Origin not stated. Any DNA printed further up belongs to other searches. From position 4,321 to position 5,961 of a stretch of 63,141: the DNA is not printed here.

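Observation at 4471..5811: Porin-sized outer-membrane protein carrying its own CxxCH heme motif (fused cytochrome-porin, Cyc2-like architecture)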

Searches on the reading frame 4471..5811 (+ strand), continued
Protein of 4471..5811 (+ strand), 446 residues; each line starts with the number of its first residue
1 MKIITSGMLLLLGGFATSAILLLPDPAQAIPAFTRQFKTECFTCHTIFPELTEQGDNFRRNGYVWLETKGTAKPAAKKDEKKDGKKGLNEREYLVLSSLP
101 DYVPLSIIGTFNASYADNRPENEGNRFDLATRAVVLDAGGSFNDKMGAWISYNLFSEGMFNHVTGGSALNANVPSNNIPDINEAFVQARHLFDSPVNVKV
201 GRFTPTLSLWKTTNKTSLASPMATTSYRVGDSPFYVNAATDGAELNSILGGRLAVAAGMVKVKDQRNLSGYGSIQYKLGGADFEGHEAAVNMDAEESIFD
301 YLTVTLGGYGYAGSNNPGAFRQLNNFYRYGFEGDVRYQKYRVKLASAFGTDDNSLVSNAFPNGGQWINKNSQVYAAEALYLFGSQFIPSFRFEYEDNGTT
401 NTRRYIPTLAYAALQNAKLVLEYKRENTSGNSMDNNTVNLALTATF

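Call 73: find_encoding_contigs(protein=P0252, flank=5000, max_places=3)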
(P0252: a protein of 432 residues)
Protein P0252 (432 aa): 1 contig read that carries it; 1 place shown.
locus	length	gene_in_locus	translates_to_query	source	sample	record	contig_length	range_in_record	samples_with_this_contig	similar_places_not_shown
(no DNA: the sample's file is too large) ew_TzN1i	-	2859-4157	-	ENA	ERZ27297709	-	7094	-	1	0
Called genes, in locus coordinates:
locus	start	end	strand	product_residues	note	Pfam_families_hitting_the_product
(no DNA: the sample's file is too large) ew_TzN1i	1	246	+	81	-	?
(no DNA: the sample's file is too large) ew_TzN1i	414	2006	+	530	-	PF00342:PGI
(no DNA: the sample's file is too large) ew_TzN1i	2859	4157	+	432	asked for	-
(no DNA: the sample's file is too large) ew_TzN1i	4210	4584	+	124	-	-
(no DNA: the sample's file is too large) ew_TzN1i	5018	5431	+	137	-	-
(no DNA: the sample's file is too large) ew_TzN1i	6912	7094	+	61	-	?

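Call 74: find_encoding_contigs(protein=P0286, flank=5000, max_places=3)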
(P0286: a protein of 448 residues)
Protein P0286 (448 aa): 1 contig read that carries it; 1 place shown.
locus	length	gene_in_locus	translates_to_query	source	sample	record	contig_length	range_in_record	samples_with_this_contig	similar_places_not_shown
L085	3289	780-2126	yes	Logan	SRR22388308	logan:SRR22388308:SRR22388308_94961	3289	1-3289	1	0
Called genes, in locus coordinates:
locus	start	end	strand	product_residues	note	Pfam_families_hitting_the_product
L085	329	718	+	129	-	PF00072:Response_reg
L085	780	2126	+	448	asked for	-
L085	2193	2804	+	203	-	PF22904:NOMO1-like_2nd (faint), PF13620:CarboxypepD_reg, PF13715:CarbopepD_reg_2 (weak), PF14686:fn3_3 (weak)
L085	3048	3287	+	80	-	?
